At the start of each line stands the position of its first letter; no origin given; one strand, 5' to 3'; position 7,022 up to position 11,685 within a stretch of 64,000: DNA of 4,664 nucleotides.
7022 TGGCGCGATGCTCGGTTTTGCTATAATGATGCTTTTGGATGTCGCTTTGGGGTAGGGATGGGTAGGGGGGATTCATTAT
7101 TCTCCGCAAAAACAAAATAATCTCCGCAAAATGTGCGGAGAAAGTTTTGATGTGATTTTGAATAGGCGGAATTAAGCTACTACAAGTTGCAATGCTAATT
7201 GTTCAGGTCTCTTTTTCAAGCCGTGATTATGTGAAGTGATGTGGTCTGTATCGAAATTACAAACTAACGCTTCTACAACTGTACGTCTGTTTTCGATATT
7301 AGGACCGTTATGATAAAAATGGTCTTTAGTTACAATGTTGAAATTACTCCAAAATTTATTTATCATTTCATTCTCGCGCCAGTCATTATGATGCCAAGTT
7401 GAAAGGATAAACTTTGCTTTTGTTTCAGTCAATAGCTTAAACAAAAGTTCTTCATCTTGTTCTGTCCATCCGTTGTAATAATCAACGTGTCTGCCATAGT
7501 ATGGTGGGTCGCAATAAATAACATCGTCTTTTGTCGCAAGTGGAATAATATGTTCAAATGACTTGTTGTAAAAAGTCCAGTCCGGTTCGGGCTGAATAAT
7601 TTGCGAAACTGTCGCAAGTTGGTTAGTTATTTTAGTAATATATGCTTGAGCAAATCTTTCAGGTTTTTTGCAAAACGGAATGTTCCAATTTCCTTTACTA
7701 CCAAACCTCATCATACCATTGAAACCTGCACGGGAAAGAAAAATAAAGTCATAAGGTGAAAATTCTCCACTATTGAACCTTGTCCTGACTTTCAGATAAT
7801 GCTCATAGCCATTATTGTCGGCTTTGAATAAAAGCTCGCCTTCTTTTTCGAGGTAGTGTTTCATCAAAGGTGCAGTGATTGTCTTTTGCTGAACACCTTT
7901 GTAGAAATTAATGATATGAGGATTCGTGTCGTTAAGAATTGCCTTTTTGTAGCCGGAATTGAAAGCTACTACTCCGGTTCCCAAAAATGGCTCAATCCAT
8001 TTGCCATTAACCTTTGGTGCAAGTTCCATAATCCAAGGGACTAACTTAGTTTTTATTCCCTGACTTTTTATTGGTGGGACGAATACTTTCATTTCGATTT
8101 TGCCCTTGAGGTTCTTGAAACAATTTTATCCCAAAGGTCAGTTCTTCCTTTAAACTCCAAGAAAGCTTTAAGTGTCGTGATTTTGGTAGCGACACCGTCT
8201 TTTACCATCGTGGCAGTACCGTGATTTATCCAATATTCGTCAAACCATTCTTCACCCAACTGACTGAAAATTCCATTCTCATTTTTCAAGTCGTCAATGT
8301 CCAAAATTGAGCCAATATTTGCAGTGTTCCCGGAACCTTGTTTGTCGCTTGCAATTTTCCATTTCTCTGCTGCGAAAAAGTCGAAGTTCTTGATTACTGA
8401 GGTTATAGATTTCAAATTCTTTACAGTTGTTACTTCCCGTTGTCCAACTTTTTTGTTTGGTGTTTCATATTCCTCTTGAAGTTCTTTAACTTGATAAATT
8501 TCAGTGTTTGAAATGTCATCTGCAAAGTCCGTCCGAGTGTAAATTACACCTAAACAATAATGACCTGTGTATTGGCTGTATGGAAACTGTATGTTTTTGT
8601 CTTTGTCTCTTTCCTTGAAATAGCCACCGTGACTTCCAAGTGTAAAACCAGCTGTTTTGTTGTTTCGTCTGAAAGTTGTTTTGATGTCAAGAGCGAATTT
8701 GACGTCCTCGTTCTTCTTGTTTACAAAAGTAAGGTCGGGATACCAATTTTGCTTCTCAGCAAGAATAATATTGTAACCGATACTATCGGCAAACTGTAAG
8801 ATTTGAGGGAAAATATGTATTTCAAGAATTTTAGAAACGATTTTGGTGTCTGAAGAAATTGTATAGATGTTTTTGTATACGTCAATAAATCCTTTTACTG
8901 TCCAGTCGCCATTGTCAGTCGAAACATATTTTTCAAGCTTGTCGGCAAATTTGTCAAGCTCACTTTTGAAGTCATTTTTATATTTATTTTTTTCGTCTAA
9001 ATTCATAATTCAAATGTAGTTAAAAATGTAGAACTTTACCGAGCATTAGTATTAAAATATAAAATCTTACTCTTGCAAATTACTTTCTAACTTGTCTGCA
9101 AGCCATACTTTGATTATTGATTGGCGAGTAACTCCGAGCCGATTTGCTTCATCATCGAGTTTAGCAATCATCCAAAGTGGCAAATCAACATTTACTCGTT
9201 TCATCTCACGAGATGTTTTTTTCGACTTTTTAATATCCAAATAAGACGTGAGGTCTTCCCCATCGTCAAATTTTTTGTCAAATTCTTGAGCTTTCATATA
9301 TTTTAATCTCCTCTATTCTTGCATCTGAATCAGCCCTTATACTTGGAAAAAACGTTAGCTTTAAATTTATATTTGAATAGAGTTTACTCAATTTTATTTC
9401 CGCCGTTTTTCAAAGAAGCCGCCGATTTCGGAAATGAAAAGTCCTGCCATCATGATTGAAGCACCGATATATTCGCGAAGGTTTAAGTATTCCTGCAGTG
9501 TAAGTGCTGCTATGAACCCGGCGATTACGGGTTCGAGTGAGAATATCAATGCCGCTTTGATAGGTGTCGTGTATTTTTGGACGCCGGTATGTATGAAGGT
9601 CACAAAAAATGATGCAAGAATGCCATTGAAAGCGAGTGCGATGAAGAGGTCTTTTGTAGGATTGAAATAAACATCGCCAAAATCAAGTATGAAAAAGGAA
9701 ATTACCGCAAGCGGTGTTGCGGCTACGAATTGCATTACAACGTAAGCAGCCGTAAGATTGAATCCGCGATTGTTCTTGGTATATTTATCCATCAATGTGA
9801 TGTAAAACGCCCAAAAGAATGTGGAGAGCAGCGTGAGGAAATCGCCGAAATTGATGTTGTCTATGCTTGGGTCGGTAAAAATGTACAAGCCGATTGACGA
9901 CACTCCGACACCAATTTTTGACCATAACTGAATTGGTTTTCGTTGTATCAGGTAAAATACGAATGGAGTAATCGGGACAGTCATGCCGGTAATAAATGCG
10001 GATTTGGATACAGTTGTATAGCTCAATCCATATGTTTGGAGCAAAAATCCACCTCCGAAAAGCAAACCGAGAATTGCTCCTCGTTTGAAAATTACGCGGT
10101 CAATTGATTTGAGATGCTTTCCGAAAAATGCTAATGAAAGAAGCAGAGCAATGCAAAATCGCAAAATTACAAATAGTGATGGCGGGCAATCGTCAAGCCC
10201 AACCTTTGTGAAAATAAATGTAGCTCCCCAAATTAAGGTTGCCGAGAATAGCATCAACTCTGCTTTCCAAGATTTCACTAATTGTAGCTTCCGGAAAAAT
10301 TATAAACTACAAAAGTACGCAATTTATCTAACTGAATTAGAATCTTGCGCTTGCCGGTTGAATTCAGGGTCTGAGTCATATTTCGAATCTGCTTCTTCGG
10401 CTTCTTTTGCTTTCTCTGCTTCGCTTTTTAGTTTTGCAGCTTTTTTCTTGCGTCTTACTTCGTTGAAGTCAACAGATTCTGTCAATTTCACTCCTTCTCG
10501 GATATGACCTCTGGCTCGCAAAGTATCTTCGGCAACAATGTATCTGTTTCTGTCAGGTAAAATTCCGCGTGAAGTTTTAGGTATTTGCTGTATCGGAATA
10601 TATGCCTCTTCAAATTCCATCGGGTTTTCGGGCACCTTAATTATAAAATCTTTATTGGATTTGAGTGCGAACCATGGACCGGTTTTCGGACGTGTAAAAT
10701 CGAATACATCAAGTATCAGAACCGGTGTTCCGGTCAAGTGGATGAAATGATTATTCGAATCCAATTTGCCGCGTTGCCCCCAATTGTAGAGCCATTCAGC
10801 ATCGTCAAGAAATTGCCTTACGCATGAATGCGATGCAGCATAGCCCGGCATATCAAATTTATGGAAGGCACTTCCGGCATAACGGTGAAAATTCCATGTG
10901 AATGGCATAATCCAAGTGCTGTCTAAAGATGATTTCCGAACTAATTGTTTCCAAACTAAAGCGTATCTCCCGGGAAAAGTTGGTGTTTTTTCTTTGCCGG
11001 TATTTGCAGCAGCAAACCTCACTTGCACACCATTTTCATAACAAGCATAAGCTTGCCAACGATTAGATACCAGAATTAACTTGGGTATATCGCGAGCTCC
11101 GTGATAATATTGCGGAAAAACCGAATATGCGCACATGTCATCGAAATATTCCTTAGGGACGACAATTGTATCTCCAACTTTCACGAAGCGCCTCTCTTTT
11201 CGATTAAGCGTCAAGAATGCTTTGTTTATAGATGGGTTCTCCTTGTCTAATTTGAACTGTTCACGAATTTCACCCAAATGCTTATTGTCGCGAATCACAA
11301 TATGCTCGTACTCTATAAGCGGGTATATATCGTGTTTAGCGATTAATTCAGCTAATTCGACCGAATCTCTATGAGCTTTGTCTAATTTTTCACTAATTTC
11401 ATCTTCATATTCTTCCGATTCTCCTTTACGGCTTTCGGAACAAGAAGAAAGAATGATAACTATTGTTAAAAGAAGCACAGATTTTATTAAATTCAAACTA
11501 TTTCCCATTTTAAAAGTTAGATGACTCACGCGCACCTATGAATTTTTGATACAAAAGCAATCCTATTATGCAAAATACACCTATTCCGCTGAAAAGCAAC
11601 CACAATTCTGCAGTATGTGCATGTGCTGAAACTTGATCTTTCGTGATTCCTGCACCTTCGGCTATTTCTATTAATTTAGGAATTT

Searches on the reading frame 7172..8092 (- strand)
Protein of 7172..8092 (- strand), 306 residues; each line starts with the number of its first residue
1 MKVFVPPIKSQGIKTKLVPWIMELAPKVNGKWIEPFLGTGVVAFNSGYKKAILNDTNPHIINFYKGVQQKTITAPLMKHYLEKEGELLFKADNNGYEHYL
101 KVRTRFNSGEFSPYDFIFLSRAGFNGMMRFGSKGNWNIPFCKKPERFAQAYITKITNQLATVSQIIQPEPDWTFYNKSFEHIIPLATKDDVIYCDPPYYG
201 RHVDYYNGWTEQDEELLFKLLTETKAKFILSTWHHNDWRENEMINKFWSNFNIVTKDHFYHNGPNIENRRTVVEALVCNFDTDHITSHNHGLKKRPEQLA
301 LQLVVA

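Call 71: search_protein_families(library=pfam, proteins=[window:7172-8092:-], max_evalue=0.00001)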
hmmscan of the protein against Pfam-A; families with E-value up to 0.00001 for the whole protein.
window:7172-8092:- (306 aa): 1 family
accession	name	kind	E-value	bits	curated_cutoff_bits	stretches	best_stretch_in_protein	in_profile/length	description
PF02086.21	MethyltransfD12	-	2.1e-44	152.6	22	1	11-261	2-252/253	D12 class N6 adenine-specific DNA methyltransferase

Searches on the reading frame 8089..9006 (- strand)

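Call 71: search_protein_families(library=pfam, proteins=[window:8089-9006:-], max_evalue=0.00001)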
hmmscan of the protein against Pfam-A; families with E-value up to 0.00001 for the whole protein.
window:8089-9006:- (305 aa): 1 family
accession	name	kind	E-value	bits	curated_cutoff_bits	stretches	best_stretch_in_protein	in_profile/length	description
PF09233.17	Endonuc-EcoRV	-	2e-102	342.2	25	2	27-178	1-153/244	Restriction endonuclease EcoRV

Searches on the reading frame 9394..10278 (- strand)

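Call 71: search_protein_families(library=pfam, proteins=[window:9394-10278:-], max_evalue=0.00001)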
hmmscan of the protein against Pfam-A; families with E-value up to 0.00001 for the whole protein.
window:9394-10278:- (294 aa): 1 family
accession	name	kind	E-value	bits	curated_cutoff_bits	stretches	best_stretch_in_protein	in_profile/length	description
PF00892.27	EamA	-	1.6e-32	113.1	28.2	2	144-282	2-132/135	EamA-like transporter family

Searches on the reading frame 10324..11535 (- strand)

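Call 71: search_protein_families(library=pfam, proteins=[window:10324-11535:-], max_evalue=0.00001)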
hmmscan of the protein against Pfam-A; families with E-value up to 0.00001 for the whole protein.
window:10324-11535:- (403 aa): 1 family
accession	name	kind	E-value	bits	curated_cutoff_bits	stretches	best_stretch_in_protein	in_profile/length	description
PF03734.19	YkuD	-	1.8e-10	42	23.4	1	152-274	2-146/146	L,D-transpeptidase catalytic domain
